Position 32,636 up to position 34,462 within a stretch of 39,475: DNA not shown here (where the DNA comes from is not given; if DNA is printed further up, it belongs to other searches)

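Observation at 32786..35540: pnuC / RNK-only kinase / DUF4301 module: candidate undescribed nucleotidyltransferase step in riboside-vitamin salvage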

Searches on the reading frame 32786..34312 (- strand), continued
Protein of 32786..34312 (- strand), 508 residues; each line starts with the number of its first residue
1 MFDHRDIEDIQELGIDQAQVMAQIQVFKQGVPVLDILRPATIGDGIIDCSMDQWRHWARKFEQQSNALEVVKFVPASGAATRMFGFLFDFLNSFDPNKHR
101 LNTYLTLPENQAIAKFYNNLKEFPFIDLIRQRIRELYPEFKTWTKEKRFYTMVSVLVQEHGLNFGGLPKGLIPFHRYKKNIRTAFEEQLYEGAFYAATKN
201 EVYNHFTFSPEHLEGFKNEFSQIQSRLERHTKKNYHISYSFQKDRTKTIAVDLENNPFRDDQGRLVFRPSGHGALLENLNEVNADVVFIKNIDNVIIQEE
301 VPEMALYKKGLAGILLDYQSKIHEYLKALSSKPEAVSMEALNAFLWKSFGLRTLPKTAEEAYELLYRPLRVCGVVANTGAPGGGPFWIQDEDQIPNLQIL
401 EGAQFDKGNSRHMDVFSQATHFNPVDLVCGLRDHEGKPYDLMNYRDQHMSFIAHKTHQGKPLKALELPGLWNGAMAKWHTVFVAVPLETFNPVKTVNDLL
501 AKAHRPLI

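Call 37: find_encoding_contigs(protein=P0343, flank=5000, max_places=2)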
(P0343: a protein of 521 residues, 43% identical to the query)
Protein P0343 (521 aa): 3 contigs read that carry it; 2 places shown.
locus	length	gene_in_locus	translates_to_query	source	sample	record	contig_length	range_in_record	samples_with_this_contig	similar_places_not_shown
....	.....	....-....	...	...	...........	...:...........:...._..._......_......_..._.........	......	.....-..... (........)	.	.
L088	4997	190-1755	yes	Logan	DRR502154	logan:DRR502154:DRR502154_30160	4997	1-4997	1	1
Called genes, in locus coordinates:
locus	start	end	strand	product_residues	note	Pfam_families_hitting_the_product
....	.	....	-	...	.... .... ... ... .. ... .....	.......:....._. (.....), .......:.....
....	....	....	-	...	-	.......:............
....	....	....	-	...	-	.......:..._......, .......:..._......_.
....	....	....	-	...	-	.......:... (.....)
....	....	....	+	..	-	-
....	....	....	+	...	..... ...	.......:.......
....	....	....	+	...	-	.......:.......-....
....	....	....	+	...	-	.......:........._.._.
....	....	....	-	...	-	-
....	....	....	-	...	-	-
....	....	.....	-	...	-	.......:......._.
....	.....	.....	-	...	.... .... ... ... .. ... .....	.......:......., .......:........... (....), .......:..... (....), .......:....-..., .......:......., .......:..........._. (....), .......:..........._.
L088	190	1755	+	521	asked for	PF14134:DUF4301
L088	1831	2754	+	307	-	PF04018:VCA0040-like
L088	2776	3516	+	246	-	PF08501:Shikimate_dh_N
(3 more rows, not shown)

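Call 75: find_encoding_contigs(protein=P0334, flank=4000, max_places=2)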
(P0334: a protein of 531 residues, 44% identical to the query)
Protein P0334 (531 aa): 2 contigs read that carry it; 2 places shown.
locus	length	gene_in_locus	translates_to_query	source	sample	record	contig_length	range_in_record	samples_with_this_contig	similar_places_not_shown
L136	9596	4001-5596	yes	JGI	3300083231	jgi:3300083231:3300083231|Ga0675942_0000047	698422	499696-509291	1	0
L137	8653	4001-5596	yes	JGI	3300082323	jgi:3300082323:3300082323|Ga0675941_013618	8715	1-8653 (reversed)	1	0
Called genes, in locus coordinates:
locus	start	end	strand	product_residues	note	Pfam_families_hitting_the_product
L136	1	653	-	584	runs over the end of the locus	PF07705:CARDB (faint)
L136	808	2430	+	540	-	PF03577:Peptidase_C69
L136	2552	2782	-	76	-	PF09855:Zn_ribbon_13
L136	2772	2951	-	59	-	-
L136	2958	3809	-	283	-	PF01145:Band_7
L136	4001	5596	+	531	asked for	PF14134:DUF4301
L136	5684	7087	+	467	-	-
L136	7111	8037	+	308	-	PF04018:VCA0040-like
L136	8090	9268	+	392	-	PF00465:Fe-ADH, PF13685:Fe-ADH_2 (weak), PF25137:ADH_Fe_C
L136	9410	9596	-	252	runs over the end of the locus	PF01416:PseudoU_synth_1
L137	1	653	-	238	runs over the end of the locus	?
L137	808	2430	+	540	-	PF03577:Peptidase_C69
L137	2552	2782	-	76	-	PF09855:Zn_ribbon_13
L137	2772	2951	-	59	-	-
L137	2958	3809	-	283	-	PF01145:Band_7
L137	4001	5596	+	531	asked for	PF14134:DUF4301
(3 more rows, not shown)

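Call 76: find_encoding_contigs(protein=P0273, flank=4000, max_places=2)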
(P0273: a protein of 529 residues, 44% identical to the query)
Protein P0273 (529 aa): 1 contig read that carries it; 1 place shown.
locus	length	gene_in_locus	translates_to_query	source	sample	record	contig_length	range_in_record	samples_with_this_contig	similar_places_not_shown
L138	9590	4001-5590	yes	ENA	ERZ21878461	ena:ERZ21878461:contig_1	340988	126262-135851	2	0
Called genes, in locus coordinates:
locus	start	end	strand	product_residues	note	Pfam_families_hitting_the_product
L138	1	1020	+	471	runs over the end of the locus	PF13727:CoA_binding_3, PF02397:Bac_transf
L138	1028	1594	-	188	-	-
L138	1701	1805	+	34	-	-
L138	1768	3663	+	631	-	PF00501:AMP-binding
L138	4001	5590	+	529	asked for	PF14134:DUF4301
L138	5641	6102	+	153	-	PF13185:GAF_2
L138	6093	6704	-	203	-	PF08889:WbqC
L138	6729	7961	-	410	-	PF07670:Gate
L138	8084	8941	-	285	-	PF00801:PKD (weak), PF18911:PKD_4, PF18962:Por_Secre_tail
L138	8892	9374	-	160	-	-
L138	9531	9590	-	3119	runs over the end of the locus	PF07705:CARDB (faint), PF20009:GEVED, PF19081:Ig_7, PF13573:SprB (weak), PF18962:Por_Secre_tail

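Call 77: find_encoding_contigs(protein=P0296, flank=4000, max_places=2)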
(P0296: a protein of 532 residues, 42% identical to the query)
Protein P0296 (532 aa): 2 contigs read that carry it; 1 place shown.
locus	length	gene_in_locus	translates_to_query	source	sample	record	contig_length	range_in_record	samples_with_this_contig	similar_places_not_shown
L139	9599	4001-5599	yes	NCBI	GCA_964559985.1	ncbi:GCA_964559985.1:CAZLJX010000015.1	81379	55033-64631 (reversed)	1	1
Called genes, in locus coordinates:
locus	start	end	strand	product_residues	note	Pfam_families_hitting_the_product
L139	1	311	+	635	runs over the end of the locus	PF00012:HSP70, PF06723:MreB_Mbl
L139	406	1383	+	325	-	PF02588:YitT_membrane, PF10035:DUF2179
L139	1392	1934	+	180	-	PF13302:Acetyltransf_3, PF13420:Acetyltransf_4, PF00583:Acetyltransf_1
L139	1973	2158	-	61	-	PF11127:YgaP-like_TM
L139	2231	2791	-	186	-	PF02659:Mntp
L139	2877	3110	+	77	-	-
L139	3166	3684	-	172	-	PF00578:AhpC-TSA, PF08534:Redoxin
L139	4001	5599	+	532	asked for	PF14134:DUF4301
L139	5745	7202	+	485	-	PF13429:TPR_15 (faint), PF00515:TPR_1 (faint), PF07719:TPR_2 (faint), PF13181:TPR_8 (faint), PF13371:TPR_9 (faint), PF12895:ANAPC3 (weak), PF21033:RMD1-3 (weak), PF13424:TPR_12 (weak), +9 more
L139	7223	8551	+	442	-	PF00291:PALP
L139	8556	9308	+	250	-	PF08501:Shikimate_dh_N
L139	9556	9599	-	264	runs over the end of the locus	PF01416:PseudoU_synth_1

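Call 78: find_encoding_contigs(protein=P0326, flank=4000, max_places=2)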
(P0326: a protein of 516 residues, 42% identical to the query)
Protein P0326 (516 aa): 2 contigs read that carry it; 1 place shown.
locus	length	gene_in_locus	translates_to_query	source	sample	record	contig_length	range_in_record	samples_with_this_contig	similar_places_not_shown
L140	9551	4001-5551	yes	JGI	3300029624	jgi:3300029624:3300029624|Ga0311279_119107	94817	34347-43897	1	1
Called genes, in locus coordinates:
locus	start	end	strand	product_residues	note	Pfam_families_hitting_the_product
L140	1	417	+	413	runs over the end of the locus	PF13650:Asp_protease_2 (weak), PF00595:PDZ, PF17820:PDZ_6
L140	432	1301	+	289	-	PF01263:Aldose_epim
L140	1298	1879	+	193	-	PF18306:LDcluster4, PF03641:Lysine_decarbox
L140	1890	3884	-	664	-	PF07719:TPR_2 (faint), PF07676:PD40, PF00691:OmpA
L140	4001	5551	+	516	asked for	PF14134:DUF4301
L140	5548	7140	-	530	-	PF02652:Lactate_perm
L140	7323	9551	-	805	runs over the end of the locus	PF07715:Plug, PF00593:TonB_dep_Rec_b-barrel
